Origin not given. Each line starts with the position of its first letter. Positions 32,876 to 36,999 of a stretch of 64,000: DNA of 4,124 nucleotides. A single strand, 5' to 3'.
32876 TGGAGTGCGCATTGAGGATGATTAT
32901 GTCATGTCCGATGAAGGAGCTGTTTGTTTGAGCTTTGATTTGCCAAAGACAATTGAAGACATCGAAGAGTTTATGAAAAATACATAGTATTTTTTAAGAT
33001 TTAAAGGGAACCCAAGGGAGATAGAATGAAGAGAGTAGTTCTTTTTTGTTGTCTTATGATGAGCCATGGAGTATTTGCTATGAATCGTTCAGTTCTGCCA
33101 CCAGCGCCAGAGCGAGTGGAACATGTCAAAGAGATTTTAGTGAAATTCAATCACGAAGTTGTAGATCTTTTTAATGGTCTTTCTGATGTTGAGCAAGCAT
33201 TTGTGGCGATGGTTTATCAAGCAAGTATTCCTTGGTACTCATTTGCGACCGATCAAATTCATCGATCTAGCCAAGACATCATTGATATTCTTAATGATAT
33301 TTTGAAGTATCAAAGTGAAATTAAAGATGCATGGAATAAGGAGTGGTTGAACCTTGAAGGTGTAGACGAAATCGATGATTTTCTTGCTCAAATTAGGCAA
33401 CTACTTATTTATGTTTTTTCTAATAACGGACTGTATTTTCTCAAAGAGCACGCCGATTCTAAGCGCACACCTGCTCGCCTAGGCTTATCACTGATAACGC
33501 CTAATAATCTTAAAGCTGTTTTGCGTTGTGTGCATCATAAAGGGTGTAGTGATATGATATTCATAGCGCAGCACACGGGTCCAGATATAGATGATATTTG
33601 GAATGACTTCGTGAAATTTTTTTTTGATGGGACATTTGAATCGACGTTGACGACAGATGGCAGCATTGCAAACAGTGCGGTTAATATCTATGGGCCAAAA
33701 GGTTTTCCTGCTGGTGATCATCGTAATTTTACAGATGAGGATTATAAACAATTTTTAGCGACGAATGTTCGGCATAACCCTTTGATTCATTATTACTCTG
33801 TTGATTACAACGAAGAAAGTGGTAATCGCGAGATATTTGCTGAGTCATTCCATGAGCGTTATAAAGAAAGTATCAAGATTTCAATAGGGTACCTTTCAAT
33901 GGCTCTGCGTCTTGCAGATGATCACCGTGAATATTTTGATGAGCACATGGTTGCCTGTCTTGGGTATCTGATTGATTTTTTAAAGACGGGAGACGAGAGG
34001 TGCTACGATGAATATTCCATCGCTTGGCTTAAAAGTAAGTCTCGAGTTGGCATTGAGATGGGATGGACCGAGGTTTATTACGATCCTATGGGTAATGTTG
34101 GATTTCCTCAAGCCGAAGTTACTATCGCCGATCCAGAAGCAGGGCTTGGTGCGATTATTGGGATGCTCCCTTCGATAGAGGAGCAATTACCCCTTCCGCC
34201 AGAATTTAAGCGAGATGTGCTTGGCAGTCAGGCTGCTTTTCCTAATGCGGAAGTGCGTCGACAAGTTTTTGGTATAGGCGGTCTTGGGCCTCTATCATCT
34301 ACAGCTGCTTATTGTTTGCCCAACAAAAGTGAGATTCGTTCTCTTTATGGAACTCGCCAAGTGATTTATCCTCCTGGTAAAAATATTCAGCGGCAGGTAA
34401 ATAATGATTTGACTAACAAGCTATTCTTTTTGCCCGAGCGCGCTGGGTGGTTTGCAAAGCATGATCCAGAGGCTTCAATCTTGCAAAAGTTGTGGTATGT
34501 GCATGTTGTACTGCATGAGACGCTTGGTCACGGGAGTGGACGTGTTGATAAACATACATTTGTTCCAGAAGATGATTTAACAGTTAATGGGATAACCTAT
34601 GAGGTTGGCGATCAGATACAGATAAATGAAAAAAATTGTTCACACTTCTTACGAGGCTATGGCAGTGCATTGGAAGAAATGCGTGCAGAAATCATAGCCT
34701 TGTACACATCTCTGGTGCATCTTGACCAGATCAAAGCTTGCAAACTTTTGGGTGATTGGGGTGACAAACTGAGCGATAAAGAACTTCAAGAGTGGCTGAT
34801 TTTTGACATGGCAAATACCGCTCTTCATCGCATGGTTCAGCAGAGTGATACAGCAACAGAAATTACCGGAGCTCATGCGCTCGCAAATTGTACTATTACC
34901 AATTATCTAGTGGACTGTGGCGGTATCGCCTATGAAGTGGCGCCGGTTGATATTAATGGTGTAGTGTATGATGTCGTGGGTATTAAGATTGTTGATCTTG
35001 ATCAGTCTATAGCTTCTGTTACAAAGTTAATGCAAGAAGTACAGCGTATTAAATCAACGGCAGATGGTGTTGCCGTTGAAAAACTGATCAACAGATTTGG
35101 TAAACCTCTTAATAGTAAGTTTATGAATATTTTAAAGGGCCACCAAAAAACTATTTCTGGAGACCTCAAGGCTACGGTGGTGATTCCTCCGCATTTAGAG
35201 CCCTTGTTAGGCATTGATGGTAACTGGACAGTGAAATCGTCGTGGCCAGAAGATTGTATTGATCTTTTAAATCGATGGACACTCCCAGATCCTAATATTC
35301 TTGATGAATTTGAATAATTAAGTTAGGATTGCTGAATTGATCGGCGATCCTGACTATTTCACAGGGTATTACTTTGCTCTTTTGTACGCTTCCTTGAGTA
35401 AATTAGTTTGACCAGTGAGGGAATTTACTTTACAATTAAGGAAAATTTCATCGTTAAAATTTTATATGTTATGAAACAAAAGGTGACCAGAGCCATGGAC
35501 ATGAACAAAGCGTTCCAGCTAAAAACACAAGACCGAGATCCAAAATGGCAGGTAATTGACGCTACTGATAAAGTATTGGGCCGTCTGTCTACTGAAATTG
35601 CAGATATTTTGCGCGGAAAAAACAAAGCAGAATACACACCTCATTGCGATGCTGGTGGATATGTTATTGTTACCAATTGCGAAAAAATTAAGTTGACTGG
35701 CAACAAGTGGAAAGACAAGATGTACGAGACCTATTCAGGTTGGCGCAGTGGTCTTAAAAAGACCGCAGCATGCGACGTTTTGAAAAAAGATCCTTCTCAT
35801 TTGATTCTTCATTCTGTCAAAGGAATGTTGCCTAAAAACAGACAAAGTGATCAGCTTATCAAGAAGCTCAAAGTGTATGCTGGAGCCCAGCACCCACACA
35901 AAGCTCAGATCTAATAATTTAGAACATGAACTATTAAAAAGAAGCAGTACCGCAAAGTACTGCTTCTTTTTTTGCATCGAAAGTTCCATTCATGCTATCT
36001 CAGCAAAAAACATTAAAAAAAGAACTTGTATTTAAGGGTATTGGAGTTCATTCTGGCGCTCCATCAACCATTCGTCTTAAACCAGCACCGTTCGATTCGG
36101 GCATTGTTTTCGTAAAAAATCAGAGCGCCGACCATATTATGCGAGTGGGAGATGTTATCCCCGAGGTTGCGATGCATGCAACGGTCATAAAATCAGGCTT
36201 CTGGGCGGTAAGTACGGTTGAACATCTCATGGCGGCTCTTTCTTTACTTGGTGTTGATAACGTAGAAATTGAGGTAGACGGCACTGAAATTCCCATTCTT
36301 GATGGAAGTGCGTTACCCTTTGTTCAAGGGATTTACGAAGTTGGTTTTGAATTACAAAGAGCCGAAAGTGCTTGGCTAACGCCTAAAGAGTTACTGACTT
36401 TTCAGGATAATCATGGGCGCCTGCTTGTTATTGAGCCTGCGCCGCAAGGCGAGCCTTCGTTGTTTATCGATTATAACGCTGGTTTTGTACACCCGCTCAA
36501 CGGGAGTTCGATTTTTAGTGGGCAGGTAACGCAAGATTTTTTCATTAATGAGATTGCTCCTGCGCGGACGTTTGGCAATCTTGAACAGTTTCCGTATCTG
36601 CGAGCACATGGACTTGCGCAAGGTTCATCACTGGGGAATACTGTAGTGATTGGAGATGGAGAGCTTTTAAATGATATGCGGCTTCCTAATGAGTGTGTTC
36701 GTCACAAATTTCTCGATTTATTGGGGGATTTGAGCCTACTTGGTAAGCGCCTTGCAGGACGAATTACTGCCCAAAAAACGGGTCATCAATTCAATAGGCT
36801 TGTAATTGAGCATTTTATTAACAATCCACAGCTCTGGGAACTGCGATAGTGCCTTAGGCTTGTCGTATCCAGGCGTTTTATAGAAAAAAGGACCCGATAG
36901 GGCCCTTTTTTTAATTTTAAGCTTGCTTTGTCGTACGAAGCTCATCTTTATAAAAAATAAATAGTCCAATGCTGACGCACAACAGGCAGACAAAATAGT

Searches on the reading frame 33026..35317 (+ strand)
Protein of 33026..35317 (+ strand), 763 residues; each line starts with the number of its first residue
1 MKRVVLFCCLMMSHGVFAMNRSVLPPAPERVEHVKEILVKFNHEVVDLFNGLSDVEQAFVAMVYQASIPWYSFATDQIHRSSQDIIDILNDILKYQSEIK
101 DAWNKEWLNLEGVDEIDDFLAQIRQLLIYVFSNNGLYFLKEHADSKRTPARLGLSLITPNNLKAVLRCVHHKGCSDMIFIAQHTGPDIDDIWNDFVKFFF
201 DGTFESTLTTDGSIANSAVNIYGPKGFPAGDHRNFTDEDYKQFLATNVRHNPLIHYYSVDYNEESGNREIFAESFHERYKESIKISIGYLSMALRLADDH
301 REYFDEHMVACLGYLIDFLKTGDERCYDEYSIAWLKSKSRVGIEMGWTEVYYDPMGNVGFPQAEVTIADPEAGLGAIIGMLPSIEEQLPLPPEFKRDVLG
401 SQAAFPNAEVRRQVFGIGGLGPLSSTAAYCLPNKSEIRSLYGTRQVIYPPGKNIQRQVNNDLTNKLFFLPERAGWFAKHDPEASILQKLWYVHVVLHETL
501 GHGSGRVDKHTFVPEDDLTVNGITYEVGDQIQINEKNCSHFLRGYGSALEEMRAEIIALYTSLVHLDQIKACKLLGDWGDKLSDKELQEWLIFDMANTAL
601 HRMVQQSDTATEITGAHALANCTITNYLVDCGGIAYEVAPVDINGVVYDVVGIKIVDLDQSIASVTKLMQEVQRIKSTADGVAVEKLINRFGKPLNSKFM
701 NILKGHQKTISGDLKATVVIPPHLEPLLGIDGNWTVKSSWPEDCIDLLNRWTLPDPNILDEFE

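Call 3: search_protein_families(library=pfam, proteins=[window:33026-35317:+])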
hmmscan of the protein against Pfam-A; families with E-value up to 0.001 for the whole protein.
window:33026-35317:+ (763 aa): 1 family
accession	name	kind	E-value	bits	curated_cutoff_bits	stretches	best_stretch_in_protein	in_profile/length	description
PF03571.21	Peptidase_M49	-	1.6e-19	70.2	21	1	305-693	121-494/548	Peptidase family M49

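Call 4: search_protein_families(library=ncbifam, proteins=[window:33026-35317:+])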
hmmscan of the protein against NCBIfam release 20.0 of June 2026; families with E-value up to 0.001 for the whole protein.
window:33026-35317:+ (763 aa): 0 families

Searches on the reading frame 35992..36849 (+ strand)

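Call 3: search_protein_families(library=pfam, proteins=[window:35992-36849:+])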
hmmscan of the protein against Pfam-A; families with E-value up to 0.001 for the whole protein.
window:35992-36849:+ (285 aa): 1 family
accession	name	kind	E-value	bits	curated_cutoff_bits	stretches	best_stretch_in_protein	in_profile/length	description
PF03331.19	LpxC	-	2.8e-77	260.3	27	1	5-274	1-265/268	UDP-3-O-acyl N-acetylglycosamine deacetylase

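Call 4: search_protein_families(library=ncbifam, proteins=[window:35992-36849:+])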
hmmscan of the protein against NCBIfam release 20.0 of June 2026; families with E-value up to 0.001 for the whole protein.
window:35992-36849:+ (285 aa): 3 families
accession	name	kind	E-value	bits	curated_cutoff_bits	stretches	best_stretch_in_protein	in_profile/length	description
TIGR00325.1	lpxC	equivalog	1.2e-61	208.7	187.25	1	4-284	2-280/297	UDP-3-O-acyl-N-acetylglucosamine deacetylase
NF009667.0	PRK13188.1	equivalog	2.7e-55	187.9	465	2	1-226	1-223/464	bifunctional UDP-3-O-[3-hydroxymyristoyl] N-acetylglucosamine deacetylase/3-hydroxyacyl-ACP dehydratase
NF009666.0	PRK13187.1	equivalog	2.6e-46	158.1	423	1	3-284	9-299/305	UDP-3-O-acyl N-acetylglycosamine deacetylase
